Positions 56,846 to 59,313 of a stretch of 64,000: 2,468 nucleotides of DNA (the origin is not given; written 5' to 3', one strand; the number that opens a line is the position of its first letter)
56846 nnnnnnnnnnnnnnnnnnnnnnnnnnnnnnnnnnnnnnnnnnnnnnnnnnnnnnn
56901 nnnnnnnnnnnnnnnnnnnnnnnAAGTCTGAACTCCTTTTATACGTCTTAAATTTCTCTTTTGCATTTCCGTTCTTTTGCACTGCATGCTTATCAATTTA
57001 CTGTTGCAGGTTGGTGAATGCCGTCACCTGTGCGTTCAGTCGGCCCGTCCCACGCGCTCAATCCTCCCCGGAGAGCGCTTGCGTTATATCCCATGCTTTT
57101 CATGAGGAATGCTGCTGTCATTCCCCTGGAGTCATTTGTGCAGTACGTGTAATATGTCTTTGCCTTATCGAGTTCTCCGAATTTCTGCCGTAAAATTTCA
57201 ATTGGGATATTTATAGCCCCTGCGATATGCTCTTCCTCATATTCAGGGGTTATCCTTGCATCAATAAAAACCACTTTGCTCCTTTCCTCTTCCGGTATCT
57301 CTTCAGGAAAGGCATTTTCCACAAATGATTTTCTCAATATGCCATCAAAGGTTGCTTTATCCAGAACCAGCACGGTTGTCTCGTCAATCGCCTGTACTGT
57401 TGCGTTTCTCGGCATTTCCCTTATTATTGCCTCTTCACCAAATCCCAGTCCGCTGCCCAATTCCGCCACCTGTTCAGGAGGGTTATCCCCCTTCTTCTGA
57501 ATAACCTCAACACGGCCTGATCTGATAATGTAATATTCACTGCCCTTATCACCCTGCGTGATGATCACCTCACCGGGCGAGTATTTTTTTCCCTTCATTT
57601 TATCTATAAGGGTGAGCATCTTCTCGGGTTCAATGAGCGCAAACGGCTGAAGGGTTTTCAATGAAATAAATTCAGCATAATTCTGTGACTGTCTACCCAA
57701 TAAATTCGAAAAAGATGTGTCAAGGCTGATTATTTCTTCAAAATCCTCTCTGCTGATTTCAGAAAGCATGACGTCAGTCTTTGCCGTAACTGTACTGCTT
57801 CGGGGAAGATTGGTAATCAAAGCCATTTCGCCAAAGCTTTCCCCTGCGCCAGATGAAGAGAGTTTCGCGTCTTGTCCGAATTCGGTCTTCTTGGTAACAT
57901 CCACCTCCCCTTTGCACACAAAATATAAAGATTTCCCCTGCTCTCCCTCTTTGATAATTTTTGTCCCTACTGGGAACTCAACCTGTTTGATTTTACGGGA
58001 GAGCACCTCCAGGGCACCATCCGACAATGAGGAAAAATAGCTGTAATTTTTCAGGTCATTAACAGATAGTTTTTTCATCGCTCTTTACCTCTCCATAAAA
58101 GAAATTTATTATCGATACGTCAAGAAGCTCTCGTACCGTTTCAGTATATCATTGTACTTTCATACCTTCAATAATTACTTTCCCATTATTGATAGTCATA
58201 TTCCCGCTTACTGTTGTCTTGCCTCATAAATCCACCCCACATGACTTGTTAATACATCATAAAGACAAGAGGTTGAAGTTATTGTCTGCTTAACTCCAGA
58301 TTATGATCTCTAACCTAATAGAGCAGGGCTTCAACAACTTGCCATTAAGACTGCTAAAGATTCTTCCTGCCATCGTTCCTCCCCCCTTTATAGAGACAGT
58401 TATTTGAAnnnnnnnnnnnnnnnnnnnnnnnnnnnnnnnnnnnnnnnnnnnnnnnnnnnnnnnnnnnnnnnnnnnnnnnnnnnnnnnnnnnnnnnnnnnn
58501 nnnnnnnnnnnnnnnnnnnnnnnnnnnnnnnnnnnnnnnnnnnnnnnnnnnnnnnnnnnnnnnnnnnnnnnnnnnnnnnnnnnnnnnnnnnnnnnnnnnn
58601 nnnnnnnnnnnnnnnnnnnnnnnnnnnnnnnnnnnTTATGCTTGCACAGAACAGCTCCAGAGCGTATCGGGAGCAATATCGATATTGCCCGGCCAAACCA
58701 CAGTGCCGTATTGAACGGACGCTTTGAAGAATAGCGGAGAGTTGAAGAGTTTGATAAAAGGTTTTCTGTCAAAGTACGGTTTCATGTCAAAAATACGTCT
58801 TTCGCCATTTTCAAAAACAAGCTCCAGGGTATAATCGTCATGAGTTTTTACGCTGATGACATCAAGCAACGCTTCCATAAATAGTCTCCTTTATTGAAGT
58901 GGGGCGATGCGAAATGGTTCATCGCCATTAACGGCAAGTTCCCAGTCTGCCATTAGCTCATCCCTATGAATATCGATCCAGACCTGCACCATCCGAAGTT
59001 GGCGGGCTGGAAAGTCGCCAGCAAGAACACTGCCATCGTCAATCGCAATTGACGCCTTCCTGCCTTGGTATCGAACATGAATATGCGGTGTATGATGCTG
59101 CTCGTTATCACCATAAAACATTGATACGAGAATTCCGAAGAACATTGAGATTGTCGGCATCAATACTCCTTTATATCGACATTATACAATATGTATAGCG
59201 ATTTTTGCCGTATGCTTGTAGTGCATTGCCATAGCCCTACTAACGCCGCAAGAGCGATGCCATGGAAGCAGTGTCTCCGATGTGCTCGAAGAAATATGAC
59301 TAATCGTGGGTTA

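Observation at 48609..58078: Four paralogous cNMP-binding x2 + rhodanese genes within 9.5 kb, flanking a partner-switching module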

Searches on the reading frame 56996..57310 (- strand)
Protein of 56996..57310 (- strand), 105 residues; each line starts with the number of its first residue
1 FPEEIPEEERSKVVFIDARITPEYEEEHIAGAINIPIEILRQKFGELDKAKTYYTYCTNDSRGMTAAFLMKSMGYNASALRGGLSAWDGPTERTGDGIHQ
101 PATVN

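Call 52: search_solved_structures(query=window:56996-57310:-, max_evalue=0.01, show_alignments=4)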
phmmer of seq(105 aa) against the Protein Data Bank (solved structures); distinct sequences matched with E-value up to 0.01: 27.
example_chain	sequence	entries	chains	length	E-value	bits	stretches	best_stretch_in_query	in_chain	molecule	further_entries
1yt8_A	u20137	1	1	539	8.7e-12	48.2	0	8-88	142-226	thiosulfate sulfurtransferase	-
3fnj_A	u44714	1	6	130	2.3e-10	43.6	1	11-90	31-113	protein lp_1913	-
3flh_A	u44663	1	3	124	3.3e-10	43.1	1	11-89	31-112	uncharacterized protein lp_1913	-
3i3u_A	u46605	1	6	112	6e-10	42.3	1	11-89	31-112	uncharacterized protein lp_1913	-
3hix_A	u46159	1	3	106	7e-10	42.1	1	14-92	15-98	Alr3790 protein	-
3k9r_A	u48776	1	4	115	8.8e-10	41.7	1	14-92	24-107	Alr3790 protein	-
2kl3_A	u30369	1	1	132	1.2e-09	41.3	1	14-92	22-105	Alr3790 protein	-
3ilm_A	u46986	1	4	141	1.4e-09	41.1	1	14-92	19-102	Alr3790 protein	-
2jtq_A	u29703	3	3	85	1.4e-08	37.8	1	15-85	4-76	Phage shock protein E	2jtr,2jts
6mxv_A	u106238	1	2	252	1.6e-08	37.7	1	7-87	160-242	Rhodanese-like family protein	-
3gk5_A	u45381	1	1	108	1.5e-07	34.6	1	16-87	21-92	Uncharacterized rhodanese-related protein TVG0868615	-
3g5j_A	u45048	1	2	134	3.7e-06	30.1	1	11-37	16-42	Putative ATP/GTP binding protein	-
3icr_A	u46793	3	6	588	7.1e-06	29.2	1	15-86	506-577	Coenzyme A-Disulfide Reductase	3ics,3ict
8a56_A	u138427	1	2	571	2.9e-05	27.2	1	8-85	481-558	Coenzyme A-persulfide reductase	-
4ocg_A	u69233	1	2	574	3.1e-05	27.1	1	14-86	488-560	FAD-dependent pyridine nucleotide-disulphide oxidoreductase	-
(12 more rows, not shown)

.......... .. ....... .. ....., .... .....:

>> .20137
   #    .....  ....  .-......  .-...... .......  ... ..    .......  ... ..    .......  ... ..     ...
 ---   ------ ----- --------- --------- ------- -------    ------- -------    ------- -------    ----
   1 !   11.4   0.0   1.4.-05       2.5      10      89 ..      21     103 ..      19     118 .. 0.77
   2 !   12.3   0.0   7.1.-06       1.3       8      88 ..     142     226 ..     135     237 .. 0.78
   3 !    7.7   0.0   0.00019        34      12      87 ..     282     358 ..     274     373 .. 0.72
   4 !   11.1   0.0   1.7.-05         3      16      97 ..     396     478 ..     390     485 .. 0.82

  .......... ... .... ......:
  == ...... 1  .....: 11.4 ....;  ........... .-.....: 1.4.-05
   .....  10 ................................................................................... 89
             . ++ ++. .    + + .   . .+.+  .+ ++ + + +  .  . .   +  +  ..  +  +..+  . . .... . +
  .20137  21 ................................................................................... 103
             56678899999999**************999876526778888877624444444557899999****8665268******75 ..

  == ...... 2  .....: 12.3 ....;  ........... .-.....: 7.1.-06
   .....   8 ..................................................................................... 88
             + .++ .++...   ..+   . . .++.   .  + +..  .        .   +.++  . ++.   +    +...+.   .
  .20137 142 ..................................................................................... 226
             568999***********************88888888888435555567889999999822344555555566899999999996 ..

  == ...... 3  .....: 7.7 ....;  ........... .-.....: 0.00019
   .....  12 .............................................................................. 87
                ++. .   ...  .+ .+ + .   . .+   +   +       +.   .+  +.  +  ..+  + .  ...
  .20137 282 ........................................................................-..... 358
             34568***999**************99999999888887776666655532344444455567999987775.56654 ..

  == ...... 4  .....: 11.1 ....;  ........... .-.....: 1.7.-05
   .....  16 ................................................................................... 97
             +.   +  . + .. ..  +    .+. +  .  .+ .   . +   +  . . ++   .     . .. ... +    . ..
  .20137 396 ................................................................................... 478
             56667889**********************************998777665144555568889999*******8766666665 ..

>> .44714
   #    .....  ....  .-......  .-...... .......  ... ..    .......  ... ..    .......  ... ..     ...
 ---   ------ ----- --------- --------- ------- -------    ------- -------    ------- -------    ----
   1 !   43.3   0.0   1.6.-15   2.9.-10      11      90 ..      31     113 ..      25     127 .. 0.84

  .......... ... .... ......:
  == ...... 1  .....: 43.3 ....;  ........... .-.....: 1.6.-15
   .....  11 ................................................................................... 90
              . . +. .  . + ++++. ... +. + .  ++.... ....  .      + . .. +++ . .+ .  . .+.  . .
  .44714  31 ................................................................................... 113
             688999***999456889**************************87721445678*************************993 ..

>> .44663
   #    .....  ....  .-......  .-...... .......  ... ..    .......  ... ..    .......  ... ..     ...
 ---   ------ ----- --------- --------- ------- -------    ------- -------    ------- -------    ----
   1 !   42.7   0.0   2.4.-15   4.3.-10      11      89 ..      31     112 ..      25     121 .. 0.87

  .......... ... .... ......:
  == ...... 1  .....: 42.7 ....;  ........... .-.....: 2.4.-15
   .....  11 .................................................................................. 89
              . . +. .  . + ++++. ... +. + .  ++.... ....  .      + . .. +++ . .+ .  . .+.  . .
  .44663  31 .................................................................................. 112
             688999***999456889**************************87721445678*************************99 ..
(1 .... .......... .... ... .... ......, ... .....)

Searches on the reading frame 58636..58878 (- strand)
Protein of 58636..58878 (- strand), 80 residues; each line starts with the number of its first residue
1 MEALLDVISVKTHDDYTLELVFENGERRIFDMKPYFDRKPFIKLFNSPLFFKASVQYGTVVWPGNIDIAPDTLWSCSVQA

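Call 29: search_protein_families(library=pfam, proteins=[window:58636-58878:-], max_evalue=0.0001)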
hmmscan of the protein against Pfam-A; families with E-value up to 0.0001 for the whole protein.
window:58636-58878:- (80 aa): 1 family
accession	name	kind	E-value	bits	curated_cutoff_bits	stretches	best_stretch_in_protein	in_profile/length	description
PF10387.14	DUF2442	-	6e-15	55.7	23.9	1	7-74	1-67/72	Protein of unknown function (DUF2442)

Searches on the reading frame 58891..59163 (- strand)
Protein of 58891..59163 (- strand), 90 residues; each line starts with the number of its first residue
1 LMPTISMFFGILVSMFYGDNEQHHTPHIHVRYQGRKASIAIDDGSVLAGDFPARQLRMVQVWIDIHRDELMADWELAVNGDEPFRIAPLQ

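Call 29: search_protein_families(library=pfam, proteins=[window:58891-59163:-], max_evalue=0.0001)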
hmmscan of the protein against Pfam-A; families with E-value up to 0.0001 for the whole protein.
window:58891-59163:- (90 aa): 1 family
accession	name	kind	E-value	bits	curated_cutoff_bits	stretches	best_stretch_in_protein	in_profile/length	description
PF13711.11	DUF4160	-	3.1e-24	85.4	23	1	10-75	1-65/65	Domain of unknown function (DUF4160)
